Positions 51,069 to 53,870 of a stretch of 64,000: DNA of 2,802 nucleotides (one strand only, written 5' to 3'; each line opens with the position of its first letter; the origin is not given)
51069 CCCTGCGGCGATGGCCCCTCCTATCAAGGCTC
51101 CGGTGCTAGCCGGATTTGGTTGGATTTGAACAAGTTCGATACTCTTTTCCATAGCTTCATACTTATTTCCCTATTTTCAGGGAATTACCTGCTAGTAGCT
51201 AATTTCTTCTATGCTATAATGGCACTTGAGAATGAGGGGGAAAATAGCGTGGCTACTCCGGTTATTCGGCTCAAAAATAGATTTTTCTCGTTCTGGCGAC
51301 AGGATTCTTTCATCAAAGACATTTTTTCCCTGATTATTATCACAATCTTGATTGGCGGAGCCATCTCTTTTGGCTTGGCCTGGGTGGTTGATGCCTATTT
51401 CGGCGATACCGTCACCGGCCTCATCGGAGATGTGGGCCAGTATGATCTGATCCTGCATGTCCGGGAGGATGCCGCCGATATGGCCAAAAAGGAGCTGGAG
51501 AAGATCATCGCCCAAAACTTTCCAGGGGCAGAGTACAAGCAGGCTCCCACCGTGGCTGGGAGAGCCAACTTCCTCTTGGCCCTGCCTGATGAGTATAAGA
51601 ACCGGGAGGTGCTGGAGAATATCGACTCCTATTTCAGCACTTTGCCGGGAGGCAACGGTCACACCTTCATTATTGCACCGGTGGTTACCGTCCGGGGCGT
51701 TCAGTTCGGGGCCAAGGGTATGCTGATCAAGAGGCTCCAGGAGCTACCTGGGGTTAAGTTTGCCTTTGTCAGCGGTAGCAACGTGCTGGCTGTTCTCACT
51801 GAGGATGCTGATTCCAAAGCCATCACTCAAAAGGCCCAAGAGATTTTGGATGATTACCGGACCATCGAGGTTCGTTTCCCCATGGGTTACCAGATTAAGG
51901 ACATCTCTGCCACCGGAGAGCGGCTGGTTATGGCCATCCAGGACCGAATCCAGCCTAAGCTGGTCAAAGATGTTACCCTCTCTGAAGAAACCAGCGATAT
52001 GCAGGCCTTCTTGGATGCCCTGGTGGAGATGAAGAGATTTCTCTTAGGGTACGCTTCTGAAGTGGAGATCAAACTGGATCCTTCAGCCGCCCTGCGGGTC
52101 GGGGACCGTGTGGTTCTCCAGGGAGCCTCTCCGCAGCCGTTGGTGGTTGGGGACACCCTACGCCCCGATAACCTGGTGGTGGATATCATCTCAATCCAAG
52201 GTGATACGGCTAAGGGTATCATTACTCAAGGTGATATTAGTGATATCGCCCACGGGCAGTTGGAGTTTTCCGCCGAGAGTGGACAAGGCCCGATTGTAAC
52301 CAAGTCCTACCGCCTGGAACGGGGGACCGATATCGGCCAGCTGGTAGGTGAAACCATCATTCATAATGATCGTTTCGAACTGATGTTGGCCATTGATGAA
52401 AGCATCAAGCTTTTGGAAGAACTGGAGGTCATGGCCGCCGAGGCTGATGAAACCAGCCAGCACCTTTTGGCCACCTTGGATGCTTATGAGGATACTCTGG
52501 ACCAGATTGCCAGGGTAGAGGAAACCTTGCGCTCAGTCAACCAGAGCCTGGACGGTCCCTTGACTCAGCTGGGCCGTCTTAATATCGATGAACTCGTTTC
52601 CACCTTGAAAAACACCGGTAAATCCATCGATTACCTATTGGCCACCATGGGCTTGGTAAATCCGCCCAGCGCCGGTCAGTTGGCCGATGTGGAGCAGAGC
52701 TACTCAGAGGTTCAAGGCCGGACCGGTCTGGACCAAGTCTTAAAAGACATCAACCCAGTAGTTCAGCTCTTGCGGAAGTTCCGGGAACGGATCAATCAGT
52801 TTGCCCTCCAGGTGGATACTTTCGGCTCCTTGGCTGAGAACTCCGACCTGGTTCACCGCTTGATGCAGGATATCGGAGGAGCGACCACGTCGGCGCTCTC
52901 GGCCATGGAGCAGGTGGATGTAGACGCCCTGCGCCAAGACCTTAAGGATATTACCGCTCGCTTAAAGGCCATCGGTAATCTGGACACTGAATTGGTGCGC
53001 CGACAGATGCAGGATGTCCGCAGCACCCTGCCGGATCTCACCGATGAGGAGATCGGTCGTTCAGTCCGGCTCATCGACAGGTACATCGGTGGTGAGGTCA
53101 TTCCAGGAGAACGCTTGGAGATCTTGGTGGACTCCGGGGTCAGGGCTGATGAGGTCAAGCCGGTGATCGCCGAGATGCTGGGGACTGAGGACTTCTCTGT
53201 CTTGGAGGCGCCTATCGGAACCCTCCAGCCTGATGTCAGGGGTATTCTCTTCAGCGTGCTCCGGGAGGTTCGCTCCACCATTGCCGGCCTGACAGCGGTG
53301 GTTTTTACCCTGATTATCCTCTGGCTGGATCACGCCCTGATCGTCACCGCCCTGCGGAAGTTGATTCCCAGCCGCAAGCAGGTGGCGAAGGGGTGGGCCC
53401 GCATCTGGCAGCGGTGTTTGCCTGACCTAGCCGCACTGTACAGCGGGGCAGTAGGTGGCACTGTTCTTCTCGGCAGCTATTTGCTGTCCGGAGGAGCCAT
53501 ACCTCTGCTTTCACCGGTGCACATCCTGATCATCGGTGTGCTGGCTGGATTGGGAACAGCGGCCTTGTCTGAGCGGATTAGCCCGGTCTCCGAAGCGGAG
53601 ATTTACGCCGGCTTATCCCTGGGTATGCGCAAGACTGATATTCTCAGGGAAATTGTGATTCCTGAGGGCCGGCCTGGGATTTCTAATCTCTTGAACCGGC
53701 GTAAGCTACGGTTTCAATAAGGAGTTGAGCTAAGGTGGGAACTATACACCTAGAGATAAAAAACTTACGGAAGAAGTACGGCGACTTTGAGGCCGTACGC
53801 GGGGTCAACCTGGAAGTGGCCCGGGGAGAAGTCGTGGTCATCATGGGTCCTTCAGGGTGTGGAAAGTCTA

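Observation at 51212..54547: Uncharacterised ABC module inside the LPS/OM cluster: a 4-TM protein with a ~690-aa extracytoplasmic domain ending in an importer-type EAA coupling loop, plus a GlnQ/HisP-like ATPase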

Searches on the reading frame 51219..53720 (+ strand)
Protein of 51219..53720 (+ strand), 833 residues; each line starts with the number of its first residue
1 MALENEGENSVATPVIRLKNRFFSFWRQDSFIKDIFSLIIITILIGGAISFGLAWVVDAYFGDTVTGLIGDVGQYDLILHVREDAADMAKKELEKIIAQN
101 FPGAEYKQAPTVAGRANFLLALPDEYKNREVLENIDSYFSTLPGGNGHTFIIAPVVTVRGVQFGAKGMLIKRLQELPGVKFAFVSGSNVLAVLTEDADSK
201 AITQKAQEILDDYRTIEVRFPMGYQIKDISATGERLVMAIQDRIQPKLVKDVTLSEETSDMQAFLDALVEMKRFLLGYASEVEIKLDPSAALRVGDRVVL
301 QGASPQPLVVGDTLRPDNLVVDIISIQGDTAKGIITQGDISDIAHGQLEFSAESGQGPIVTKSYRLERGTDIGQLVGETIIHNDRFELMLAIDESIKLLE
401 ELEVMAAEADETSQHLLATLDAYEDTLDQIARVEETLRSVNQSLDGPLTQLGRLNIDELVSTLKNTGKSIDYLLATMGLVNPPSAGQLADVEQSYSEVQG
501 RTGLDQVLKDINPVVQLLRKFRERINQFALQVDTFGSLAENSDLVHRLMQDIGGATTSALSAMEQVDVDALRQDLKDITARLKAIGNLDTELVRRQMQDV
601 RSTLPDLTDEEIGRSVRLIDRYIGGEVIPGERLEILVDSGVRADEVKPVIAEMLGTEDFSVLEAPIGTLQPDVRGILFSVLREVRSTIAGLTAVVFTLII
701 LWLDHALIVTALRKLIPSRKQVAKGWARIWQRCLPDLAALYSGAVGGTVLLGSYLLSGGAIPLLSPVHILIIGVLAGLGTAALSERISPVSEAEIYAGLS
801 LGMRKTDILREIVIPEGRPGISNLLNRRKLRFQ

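Call 3: search_protein_families(library=pfam, proteins=[window:51219-53720:+], max_evalue=0.01)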
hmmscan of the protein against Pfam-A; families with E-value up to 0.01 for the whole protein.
window:51219-53720:+ (833 aa): 0 families

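Call 4: search_protein_families(library=ncbifam, proteins=[window:51219-53720:+], max_evalue=0.01)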
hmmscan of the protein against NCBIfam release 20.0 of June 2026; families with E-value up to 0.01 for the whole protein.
window:51219-53720:+ (833 aa): 3 families
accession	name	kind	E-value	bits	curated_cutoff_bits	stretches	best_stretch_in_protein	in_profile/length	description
NF047515.1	SpiroCoCo_C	equivalog_domain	4.7e-05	22.7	125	1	488-594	137-239/313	SpiroCoCo family coiled-coil protein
TIGR04527.1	mycoplas_twoTM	subfamily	0.00066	19.4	125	0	393-475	92-164/248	MG_279/MG_280 family protein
NF002572.0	PRK02224.1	equivalog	0.0019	16.6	1087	1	391-607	214-424/888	DNA double-strand break repair ATPase Rad50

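Call 6: find_homologous_proteins(query=window:51249-53720:+)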
Query window:51249-53720:+ (823 aa): 13 proteins with E <= 0.001 among 8000 candidates.
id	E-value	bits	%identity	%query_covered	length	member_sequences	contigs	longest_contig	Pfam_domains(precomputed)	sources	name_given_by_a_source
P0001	0.0e+0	1776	100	100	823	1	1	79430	-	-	-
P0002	0.0e+0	1169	64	99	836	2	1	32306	-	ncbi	-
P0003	0.0e+0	1165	66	98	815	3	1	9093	-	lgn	-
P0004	0.0e+0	1150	63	99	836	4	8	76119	-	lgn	-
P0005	0.0e+0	1150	63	99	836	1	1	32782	-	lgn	-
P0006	4.7e-164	566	38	98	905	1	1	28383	-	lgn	-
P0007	6.1e-161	556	38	97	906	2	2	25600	-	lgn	-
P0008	3.6e-140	487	33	98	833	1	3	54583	-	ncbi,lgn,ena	-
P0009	1.4e-123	432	31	98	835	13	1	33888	-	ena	-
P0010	1.1e-121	426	32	98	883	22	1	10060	-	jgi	jgi:hypothetical protein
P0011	1.6e-121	425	30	97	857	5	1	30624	-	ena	-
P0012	5.0e-68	249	31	54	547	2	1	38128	-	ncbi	ncbi:MAG: hypothetical protein AB1774_05160, partial [Bacillota bacterium]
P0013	5.9e-63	232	36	40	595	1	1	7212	PF07664.18,PF07670.20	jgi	jgi:spore maturation protein SpmB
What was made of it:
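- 51233..51239 (+): Shine-Dalgarno sequence (GAGGGGG) for the GTG start at 51249. The start agrees with database protein P0001 (823 aa, 100% identity; call 6).
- Checked: It is also the start used for the identical database protein P0001 (call 6).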

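Call 10: find_related_loci(query=A1, collection=genome_contigs, flank=10000)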
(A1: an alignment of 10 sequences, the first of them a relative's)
Query A1 (823 aa) in genome_contigs; peptide patterns used: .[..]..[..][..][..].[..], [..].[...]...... (x = any residue, [..] = any of these).
91 stretches matched a pattern; 46 encode a relative of the query (tblastn E <= 1e-3); 46 distinct loci.
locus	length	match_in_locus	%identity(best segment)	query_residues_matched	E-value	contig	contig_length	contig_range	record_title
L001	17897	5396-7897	64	10-823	0e+0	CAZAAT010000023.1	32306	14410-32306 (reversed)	MAG TPA_asm: uncultured Bacilli bacterium isolate binchicken_co173_424 genome assembly, contig: NODE_4696_length_32306_c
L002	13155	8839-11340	63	10-823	0e+0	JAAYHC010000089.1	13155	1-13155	MAG: Bacillota bacterium isolate AS09scLD_310 308473_AS09, whole genome shotgun sequence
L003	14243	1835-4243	66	15-822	0e+0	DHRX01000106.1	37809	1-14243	MAG TPA_asm: Firmicutes bacterium UBA5301 UBA5301_contig_7031, whole genome shotgun sequence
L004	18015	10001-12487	40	6-823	0e+0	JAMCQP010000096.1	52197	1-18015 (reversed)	MAG: Bacillota bacterium isolate FK_Sedi_A_Bin.38 NODE_1107_length_52197_cov_2.40175, whole genome shotgun sequence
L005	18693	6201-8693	39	6-823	0e+0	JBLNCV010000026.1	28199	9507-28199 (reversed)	MAG: Syntrophothermus sp. isolate MAG116 PRJNA950955_bin24_renamed_25, whole genome shotgun sequence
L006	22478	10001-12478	33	10-823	8e-146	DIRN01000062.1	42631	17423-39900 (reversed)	MAG TPA_asm: Firmicutes bacterium UBA5435 UBA5435_contig_4340, whole genome shotgun sequence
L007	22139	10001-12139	34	11-822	4e-145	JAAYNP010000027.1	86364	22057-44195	MAG: Bacillota bacterium isolate AS21ysBPME_219 47992_AS21, whole genome shotgun sequence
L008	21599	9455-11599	36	12-822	1e-136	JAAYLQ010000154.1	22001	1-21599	MAG: Bacillota bacterium isolate AS15tlH2ME_94 86012_AS15, whole genome shotgun sequence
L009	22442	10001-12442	32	18-823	4e-136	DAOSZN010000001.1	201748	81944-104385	MAG TPA_asm: Bacillota bacterium isolate AMR_MDS_2058 NODE_24_length_201748_cov_11.557357, whole genome shotgun sequence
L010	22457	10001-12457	32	18-823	1e-135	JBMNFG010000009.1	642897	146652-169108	MAG: Bacillota bacterium isolate SBF912LR0HQ0073 contig_4745, whole genome shotgun sequence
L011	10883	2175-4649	32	18-823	6e-134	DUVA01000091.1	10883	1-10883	MAG TPA_asm: Bacillota bacterium isolate AS08sgBPME_304 106526_AS08, whole genome shotgun sequence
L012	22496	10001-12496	32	17-820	2e-132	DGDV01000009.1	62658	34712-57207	MAG TPA_asm: Firmicutes bacterium UBA3943 UBA3943_contig_8574, whole genome shotgun sequence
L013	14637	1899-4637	32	18-823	2e-132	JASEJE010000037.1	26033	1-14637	MAG: Bacillota bacterium isolate Yes71-24 NODE_37_length_26033_cov_64.984679, whole genome shotgun sequence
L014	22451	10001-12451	31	18-822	9e-132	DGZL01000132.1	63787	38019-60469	MAG TPA_asm: Firmicutes bacterium UBA4981 UBA4981_contig_1398, whole genome shotgun sequence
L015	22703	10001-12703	31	18-823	3e-131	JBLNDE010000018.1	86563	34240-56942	MAG: Bacillota bacterium isolate MAG107 PRJNA950955_bin16_renamed_17, whole genome shotgun sequence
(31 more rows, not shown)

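Call 13: find_homologous_proteins(query=A1)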
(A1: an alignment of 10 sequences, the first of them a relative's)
Query A1 (10 sequences) (823 aa, profile of the alignment): 13 proteins with E <= 0.001 among 8000 candidates.
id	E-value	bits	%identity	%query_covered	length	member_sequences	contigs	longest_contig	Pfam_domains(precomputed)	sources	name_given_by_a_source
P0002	0.0e+0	1288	64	99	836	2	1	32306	-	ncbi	-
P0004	0.0e+0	1279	63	99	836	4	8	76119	-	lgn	-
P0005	0.0e+0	1277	63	99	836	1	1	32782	-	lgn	-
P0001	0.0e+0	1246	100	100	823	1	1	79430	-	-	-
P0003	0.0e+0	1232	66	98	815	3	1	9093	-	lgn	-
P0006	0.0e+0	1230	38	98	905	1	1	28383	-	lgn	-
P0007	0.0e+0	1222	38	97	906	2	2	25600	-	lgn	-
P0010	0.0e+0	1207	32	98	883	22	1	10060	-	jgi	jgi:hypothetical protein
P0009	0.0e+0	1204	31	98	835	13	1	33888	-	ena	-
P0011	0.0e+0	1171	30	97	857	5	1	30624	-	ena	-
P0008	0.0e+0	1142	33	98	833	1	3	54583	-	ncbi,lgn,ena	-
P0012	1.5e-151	525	31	54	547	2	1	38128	-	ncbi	ncbi:MAG: hypothetical protein AB1774_05160, partial [Bacillota bacterium]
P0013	2.6e-140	487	36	40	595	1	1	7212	PF07664.18,PF07670.20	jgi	jgi:spore maturation protein SpmB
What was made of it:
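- Tried and rejected: Using the alignment as query returned the same 13 proteins (call 13), so it added nothing.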

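Call 19: search_solved_structures(query=A1, max_evalue=10, show_alignments=3)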
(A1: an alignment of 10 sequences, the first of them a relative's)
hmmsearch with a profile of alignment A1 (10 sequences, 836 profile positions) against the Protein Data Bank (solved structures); distinct sequences matched with E-value up to 10: 74 (the best 60 are shown).
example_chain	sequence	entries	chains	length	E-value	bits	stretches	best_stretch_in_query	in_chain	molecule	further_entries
9y5h_B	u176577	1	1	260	0.0028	19.2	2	371-511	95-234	sc-t-SNARE-diff-#3.3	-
8qae_A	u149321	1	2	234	0.0058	18.2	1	392-584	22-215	sc-apCC-6-SLLA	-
2jua_A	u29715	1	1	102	0.012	17.1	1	430-522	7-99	de novo protein S836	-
8a3k_UNK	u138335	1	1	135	0.013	17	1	372-472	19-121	sc-apCC-4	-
8ii8_A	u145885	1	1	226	0.025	16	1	414-533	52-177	Chromoprotein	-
7saz_C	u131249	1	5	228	0.027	16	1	426-531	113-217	GldL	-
1wyy_A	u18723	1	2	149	0.04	15.4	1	466-587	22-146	E2 Glycoprotein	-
9nzg_A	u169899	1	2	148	0.048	15.1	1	427-552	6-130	De novo designed protein, EPIC Q51N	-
9ibw_A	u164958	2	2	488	0.05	15.1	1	438-549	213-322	Short-wave-sensitive opsin 1,Soluble cytochrome b562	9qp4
5zuv_A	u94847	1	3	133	0.054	14.9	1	477-583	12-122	Spike glycoprotein,Spike glycoprotein,inhibitor EK1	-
9nze_A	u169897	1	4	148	0.057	14.9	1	427-552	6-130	De novo designed protein, EPIC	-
2ch7_B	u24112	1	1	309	0.074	14.5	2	349-567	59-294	METHYL-ACCEPTING CHEMOTAXIS PROTEIN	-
5cws_C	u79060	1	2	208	0.09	14.2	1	455-574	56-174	Nucleoporin NSP1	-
3ja6_H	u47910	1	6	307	0.091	14.2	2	352-567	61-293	Methyl-accepting chemotaxis protein 2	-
4ky3_A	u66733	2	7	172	0.096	14.1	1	177-272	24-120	designed protein OR327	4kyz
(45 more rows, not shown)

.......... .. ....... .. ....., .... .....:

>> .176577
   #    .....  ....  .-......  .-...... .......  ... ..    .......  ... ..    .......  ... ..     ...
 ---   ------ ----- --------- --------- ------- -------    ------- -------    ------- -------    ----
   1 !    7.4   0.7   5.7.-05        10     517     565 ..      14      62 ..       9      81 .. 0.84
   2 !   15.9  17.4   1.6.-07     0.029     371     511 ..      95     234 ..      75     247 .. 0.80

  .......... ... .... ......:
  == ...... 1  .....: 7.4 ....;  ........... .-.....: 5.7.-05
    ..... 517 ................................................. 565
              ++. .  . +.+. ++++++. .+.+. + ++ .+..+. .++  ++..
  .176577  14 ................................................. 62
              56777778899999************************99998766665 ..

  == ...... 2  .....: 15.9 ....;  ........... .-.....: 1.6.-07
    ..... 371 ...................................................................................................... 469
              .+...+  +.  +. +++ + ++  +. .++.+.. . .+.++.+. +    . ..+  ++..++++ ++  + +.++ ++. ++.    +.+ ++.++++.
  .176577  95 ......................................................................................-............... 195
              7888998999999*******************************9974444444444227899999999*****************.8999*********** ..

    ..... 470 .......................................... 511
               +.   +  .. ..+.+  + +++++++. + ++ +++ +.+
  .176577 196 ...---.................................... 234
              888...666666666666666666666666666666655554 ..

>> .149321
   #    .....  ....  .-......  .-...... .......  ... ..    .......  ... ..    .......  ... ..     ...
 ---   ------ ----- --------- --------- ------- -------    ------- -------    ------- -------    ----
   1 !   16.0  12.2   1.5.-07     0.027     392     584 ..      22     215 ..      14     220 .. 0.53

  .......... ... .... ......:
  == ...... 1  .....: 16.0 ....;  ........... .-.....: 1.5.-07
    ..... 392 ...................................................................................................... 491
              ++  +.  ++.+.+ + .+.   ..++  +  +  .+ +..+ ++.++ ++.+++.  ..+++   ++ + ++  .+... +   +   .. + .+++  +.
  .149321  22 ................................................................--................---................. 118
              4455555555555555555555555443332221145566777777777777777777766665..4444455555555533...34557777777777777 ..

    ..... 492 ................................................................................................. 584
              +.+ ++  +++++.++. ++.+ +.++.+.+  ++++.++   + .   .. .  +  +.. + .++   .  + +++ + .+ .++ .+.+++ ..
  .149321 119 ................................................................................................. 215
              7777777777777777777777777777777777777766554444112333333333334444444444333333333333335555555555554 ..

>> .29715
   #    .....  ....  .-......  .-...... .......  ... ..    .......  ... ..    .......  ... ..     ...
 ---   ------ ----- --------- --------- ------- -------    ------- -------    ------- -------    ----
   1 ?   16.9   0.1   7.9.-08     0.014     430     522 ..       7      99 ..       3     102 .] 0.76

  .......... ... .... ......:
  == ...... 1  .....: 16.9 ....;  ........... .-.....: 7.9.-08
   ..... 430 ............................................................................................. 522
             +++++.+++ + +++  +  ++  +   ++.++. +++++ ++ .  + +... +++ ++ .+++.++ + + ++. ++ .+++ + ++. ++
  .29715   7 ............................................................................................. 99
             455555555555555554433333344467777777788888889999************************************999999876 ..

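Call 22: search_protein_representatives(alignment_id=A1)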
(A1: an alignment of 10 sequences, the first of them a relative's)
Query: 10 sequences, 836 profile positions. Proteins with E-value up to 0.001 (for the whole library): 255; up to 1e-10: 192; up to 1e-30: 139. The best 150 are listed.
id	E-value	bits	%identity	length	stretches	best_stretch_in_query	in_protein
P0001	0.0e+00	1245.7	-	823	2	2-470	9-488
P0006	0.0e+00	1229.7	-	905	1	6-836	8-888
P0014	1.2e-282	956.7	-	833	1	7-832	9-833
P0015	3.6e-275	931.9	-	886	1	10-833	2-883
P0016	2.6e-253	859.6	-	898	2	311-834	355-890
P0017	2.1e-248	843.3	-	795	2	8-453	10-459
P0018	2.2e-232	790.3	-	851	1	10-833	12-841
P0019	4.8e-232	789.2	-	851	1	6-831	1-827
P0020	3.1e-231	786.5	-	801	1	6-836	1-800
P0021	9.8e-231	784.9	-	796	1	88-833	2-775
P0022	2.3e-226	770.5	-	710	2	6-419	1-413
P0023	9.7e-217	738.6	-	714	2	7-427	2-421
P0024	4.1e-212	723.3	-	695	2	6-423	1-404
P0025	3.0e-205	700.6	-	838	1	7-832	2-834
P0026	1.6e-204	698.2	-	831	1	7-829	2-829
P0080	4.8e-85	303.0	-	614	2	6-225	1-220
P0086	1.4e-82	294.8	-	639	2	6-224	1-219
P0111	1.4e-67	245.2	-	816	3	569-832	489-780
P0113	3.4e-64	234.0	-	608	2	634-831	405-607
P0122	7.7e-52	193.1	-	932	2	16-457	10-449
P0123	1.8e-50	188.6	-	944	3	20-204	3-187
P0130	4.3e-45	170.8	-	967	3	11-281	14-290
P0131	1.5e-44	169.0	-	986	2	12-194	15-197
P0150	2.2e-31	125.5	-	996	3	28-200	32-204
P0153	4.2e-29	117.9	-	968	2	47-201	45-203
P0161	8.7e-25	103.6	-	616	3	736-830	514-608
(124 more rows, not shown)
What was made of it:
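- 51249..53720 (+): BIG gene: 823-aa membrane subunit of the ABC module (whole gene, including the stop codon). Family of about 255 representatives (call 22).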

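Call 23: search_protein_families(library=pfam, proteins=[P0122, P0123, P0130, P0131, P0150, P0153, P0161, P0080, P0086, P0111], max_evalue=0.01)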
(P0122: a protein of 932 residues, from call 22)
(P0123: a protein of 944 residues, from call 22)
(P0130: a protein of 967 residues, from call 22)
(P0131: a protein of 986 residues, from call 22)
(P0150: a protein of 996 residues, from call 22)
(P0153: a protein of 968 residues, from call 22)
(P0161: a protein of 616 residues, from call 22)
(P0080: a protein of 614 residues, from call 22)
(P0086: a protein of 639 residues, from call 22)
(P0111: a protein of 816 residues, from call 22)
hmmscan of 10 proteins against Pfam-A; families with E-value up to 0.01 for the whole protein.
P0122 (932 aa): 7 families
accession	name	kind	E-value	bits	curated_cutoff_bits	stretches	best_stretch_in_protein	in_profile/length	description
PF00005.33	ABC_tran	-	3.4e-29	102.6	25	1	723-855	1-137/137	ABC transporter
PF13304.12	AAA_21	-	1.4e-08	35.6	27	1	836-888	248-301/304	AAA domain, putative AbiEii toxin, Type IV TA system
PF13191.12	AAA_16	-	1.6e-05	25.9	32.6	1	730-878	19-129/167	AAA ATPase domain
PF13555.12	AAA_29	-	0.0012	18.9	27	1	723-759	12-48/61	P-loop containing region of AAA domain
PF05729.18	NACHT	-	0.0016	18.8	26.7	0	735-755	2-22/167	NACHT domain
PF03193.22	RsgA_GTPase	-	0.0031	17.8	30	1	730-755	104-128/174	RsgA GTPase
PF20703.3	nSTAND1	-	0.0048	17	27.1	0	728-761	28-59/379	Novel STAND NTPase 1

P0123 (944 aa): 9 families
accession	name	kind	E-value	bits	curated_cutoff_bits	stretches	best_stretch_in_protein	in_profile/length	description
PF00005.33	ABC_tran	-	2.3e-37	129.1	25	1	719-867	1-137/137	ABC transporter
PF13304.12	AAA_21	-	1e-09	39.4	27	1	847-900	246-301/304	AAA domain, putative AbiEii toxin, Type IV TA system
PF13191.12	AAA_16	-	8.2e-06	26.9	32.6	1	725-890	18-129/167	AAA ATPase domain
PF05729.18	NACHT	-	0.00032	21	26.7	0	731-749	2-20/167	NACHT domain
PF03193.22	RsgA_GTPase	-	0.00091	19.5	30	1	728-759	105-136/174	RsgA GTPase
PF20703.3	nSTAND1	-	0.0023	18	27.1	1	713-779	17-82/379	Novel STAND NTPase 1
PF13401.12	AAA_22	-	0.0024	18.6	27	0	731-763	7-40/130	AAA domain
PF13555.12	AAA_29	-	0.0028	17.8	27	1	723-755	16-48/61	P-loop containing region of AAA domain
PF13476.12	AAA_23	-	0.0084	17.2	27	0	732-750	22-40/201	AAA domain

P0130 (967 aa): 6 families
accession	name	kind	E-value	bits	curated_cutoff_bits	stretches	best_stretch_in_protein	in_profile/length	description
PF00005.33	ABC_tran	-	1.9e-36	126.2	25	1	742-890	1-137/137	ABC transporter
PF13304.12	AAA_21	-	3.9e-10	40.7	27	1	858-923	234-301/304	AAA domain, putative AbiEii toxin, Type IV TA system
PF13191.12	AAA_16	-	6.9e-05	23.8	32.6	1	748-912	20-128/167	AAA ATPase domain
PF05729.18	NACHT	-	0.0025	18.1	26.7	0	754-772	2-20/167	NACHT domain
PF03193.22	RsgA_GTPase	-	0.0026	18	30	1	748-774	103-128/174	RsgA GTPase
PF13555.12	AAA_29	-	0.0075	16.4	27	0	744-775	14-45/61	P-loop containing region of AAA domain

P0131 (986 aa): 3 families
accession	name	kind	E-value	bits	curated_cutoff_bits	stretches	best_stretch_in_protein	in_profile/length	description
PF00005.33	ABC_tran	-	1.7e-33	116.5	25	1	761-909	1-137/137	ABC transporter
PF13304.12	AAA_21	-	5e-08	33.8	27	1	899-940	256-299/304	AAA domain, putative AbiEii toxin, Type IV TA system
PF03215.21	Rad17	-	0.0018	18.7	23.8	1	760-792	34-66/186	Rad17 P-loop domain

P0150 (996 aa): 5 families
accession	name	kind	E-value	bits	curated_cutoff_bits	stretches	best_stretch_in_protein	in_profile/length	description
PF00005.33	ABC_tran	-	1.6e-35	123.1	25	1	772-919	2-137/137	ABC transporter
PF13304.12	AAA_21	-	4.9e-07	30.5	27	1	904-950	251-299/304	AAA domain, putative AbiEii toxin, Type IV TA system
PF13191.12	AAA_16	-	0.0015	19.5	32.6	1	782-937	25-124/167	AAA ATPase domain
PF13401.12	AAA_22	-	0.0032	18.2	27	0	784-841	8-61/130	AAA domain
PF00528.27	BPD_transp_1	-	0.0039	17.4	26.4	1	660-723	56-119/184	Binding-protein-dependent transport system inner membrane component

P0153 (968 aa): 3 families
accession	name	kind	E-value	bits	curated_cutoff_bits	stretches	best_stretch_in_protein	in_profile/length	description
PF00005.33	ABC_tran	-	7.5e-33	114.5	25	1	743-891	1-137/137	ABC transporter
PF13304.12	AAA_21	-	3.9e-09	37.4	27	1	869-921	243-298/304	AAA domain, putative AbiEii toxin, Type IV TA system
PF02463.25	SMC_N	-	0.0083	16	40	0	845-928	135-204/220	RecF/RecN/SMC N terminal domain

P0161 (616 aa): 1 family
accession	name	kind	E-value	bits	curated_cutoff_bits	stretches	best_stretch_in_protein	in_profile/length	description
PF00528.27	BPD_transp_1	-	0.0072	16.5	26.4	0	481-596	31-108/184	Binding-protein-dependent transport system inner membrane component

P0080 (614 aa): 0 families

P0086 (639 aa): 1 family
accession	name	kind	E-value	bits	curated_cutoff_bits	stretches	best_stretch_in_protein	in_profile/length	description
PF00528.27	BPD_transp_1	-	0.0011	19.1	26.4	1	544-611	47-114/184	Binding-protein-dependent transport system inner membrane component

P0111 (816 aa): 0 families
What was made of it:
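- Checked: Six family representatives carry a C-terminally fused ABC nucleotide-binding domain (NBD) (call 23).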
